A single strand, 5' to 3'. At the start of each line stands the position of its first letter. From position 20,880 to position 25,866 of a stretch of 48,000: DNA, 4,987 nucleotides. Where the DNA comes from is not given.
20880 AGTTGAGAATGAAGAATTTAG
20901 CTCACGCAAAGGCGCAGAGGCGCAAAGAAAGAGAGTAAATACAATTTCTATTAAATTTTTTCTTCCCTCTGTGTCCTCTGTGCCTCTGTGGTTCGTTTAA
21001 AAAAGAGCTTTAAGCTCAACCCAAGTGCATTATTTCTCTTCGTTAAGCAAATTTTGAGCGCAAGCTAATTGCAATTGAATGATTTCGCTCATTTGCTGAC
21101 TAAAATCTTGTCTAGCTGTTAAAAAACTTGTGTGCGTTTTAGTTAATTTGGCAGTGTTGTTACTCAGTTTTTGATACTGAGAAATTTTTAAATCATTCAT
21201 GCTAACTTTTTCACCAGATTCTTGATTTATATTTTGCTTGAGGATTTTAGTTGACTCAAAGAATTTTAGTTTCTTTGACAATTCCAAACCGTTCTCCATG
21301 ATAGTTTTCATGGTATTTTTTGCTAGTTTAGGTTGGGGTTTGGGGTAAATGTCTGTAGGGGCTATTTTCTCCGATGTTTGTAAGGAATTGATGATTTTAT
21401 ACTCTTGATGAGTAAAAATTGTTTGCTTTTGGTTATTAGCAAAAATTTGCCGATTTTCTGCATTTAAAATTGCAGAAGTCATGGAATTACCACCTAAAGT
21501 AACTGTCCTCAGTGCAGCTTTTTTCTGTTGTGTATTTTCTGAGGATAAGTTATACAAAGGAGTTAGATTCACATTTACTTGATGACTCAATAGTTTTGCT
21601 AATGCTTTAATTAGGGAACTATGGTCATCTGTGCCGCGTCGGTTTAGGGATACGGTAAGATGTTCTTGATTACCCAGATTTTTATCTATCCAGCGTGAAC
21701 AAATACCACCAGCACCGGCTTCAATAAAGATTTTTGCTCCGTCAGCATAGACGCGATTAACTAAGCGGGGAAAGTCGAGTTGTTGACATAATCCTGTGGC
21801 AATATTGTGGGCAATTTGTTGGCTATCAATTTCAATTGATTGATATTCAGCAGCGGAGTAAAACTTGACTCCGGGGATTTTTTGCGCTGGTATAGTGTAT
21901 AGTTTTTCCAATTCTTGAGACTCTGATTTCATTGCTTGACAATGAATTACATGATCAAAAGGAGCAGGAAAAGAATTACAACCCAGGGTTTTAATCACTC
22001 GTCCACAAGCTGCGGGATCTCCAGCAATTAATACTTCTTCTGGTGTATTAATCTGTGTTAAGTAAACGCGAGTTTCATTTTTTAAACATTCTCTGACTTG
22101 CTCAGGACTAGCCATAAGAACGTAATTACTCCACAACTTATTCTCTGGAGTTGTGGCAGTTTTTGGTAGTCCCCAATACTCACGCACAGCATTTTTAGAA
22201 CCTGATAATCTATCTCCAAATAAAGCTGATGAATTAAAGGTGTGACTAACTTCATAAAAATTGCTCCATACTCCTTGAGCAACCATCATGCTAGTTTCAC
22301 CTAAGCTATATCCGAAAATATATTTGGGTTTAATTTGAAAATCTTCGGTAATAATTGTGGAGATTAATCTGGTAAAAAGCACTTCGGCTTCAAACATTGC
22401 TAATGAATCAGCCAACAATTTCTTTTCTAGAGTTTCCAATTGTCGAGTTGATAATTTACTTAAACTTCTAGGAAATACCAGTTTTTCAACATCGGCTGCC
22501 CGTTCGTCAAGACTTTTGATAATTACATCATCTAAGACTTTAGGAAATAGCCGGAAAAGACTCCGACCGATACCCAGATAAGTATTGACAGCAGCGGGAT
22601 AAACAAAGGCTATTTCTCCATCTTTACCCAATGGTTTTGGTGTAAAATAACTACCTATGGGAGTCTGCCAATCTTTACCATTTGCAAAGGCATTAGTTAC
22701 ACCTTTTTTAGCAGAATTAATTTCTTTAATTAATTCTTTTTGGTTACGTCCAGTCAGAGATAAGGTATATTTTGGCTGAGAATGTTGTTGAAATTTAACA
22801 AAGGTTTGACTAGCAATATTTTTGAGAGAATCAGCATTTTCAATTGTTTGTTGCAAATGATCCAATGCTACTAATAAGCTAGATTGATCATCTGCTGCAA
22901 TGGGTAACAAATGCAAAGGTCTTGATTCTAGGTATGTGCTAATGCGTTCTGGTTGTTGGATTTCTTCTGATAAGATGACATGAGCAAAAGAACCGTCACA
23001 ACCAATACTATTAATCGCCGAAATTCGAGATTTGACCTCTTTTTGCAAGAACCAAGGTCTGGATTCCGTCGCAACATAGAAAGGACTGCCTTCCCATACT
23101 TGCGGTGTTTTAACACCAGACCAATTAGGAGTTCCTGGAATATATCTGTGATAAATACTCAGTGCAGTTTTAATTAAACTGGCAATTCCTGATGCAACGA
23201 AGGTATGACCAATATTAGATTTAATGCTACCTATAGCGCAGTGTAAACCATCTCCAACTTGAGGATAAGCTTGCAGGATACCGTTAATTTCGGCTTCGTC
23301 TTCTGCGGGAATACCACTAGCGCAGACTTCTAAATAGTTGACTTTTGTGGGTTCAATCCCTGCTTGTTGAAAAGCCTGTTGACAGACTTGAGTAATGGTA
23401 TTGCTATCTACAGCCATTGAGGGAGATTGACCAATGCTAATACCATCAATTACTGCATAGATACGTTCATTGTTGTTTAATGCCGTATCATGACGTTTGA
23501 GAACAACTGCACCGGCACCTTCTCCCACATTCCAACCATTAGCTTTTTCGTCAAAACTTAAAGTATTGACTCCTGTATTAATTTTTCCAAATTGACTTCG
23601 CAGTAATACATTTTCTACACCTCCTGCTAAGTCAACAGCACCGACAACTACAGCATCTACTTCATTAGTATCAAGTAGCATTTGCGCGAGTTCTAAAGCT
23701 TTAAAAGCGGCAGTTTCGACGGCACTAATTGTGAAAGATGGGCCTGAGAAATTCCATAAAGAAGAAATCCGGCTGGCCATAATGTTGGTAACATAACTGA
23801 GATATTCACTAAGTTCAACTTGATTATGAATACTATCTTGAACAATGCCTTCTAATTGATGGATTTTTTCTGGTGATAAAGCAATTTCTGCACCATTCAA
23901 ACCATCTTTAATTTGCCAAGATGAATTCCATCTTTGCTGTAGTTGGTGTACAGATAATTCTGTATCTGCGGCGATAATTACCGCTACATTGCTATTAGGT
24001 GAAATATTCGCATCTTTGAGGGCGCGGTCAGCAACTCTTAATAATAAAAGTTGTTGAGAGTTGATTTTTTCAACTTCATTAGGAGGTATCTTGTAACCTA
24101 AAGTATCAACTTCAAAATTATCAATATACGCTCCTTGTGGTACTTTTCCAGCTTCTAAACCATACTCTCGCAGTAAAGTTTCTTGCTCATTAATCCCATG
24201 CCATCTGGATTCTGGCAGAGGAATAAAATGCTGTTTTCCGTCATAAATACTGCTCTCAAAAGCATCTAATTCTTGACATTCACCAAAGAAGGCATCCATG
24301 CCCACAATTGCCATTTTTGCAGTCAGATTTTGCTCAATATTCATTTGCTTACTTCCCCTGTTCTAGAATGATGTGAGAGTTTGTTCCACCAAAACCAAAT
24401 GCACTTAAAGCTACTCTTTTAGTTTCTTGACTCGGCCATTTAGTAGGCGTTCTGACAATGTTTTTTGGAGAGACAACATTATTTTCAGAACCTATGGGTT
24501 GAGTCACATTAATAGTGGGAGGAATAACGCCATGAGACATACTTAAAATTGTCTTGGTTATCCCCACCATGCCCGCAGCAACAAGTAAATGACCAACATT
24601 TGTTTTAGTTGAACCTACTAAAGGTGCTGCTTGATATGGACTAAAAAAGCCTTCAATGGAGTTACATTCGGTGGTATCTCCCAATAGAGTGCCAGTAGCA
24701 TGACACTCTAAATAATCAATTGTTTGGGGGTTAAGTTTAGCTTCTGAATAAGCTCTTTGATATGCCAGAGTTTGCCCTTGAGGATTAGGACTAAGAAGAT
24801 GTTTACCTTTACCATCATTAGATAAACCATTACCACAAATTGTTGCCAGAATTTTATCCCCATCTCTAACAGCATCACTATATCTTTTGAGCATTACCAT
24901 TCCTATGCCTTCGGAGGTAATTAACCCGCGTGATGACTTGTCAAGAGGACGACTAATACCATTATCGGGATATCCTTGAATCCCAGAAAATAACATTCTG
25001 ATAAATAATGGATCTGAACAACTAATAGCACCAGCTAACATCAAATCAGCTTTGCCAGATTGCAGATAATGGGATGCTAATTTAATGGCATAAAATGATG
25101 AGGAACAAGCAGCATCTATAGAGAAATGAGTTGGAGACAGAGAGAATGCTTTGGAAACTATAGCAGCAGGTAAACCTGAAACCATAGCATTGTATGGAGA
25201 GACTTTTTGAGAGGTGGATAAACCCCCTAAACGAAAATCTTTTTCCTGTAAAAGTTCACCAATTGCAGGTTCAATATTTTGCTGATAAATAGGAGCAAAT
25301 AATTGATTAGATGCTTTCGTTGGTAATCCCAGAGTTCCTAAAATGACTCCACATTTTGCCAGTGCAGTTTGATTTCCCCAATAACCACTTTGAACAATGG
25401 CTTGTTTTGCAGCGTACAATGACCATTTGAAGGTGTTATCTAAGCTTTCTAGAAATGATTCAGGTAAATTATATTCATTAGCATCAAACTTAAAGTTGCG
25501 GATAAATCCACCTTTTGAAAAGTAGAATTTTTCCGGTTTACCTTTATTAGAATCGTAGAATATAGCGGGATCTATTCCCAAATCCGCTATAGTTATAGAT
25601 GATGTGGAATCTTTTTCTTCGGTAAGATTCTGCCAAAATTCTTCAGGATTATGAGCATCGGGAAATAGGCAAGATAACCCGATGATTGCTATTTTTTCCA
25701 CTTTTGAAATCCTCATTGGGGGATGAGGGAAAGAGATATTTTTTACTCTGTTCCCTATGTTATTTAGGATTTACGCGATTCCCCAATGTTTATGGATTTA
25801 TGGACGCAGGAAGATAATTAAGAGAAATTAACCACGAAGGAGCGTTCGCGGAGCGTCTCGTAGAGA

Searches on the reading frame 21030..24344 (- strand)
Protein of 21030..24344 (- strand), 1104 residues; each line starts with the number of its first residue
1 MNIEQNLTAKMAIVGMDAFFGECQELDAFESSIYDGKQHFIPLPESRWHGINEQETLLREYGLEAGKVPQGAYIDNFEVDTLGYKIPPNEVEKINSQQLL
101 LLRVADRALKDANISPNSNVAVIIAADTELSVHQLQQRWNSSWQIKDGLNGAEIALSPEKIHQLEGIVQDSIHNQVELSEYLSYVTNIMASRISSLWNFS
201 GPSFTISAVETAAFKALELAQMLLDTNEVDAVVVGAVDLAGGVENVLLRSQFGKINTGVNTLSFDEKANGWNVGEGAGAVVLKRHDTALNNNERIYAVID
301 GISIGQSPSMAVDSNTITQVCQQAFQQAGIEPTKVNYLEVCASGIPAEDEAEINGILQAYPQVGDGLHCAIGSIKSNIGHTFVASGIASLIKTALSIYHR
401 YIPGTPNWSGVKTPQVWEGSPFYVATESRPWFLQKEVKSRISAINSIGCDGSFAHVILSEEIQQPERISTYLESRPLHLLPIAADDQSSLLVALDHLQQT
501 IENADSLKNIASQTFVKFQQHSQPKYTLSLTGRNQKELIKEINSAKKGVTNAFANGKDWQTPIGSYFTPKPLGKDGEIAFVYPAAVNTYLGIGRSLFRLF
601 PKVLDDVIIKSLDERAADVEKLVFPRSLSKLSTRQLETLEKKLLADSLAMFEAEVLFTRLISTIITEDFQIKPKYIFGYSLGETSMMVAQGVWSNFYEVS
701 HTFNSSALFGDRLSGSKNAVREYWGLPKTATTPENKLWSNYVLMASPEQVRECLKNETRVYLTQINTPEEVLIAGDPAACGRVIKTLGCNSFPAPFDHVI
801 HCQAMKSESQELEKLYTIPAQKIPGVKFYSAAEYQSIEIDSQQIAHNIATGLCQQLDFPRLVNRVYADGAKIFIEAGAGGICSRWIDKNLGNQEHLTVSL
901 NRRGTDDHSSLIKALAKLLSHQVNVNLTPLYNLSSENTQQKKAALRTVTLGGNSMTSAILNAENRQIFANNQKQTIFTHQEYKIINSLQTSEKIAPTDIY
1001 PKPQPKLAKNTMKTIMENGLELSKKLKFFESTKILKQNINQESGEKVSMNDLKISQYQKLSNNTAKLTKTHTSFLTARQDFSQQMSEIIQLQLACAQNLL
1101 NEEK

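Call 72: search_protein_families(library=pfam, proteins=[window:21030-24344:-], max_evalue=0.00001)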
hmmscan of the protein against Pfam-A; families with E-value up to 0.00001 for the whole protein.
window:21030-24344:- (1104 aa): 3 families
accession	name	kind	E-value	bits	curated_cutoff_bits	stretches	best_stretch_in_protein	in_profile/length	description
PF00109.32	ketoacyl-synt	-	1e-41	143.6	20.8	1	11-288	4-252/252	Beta-ketoacyl synthase, N-terminal domain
PF02801.28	Ketoacyl-synt_C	-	1e-27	96.9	20.8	1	296-407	1-117/119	Beta-ketoacyl synthase, C-terminal domain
PF16197.11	KAsynt_C_assoc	-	5.6e-08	33.6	33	1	419-523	10-106/111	Ketoacyl-synthetase C-terminal extension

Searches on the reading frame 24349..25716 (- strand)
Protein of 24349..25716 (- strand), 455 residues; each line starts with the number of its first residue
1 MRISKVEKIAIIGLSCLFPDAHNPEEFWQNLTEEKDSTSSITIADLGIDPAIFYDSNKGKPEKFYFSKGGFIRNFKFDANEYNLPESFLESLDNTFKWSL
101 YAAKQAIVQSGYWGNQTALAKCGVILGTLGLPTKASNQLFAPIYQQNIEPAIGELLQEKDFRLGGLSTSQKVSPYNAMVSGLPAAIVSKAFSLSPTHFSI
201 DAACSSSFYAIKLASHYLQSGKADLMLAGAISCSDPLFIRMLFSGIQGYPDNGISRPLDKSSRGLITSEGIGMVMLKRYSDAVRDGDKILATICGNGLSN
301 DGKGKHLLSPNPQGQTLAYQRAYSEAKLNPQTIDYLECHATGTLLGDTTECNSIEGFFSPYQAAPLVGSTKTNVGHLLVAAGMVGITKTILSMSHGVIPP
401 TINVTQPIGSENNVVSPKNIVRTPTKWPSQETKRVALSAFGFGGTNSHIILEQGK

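Call 65: search_protein_families(library=pfam, proteins=[window:24349-25716:-], max_evalue=0.00001)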
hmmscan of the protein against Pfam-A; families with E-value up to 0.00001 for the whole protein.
window:24349-25716:- (455 aa): 3 families
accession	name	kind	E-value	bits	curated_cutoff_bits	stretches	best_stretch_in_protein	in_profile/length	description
PF00109.32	ketoacyl-synt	-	2.1e-38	132.8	20.8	1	7-282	2-252/252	Beta-ketoacyl synthase, N-terminal domain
PF02801.28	Ketoacyl-synt_C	-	4.8e-36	123.8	20.8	1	290-404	1-118/119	Beta-ketoacyl synthase, C-terminal domain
PF16197.11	KAsynt_C_assoc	-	2.7e-07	31.4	33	1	420-453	15-45/111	Ketoacyl-synthetase C-terminal extension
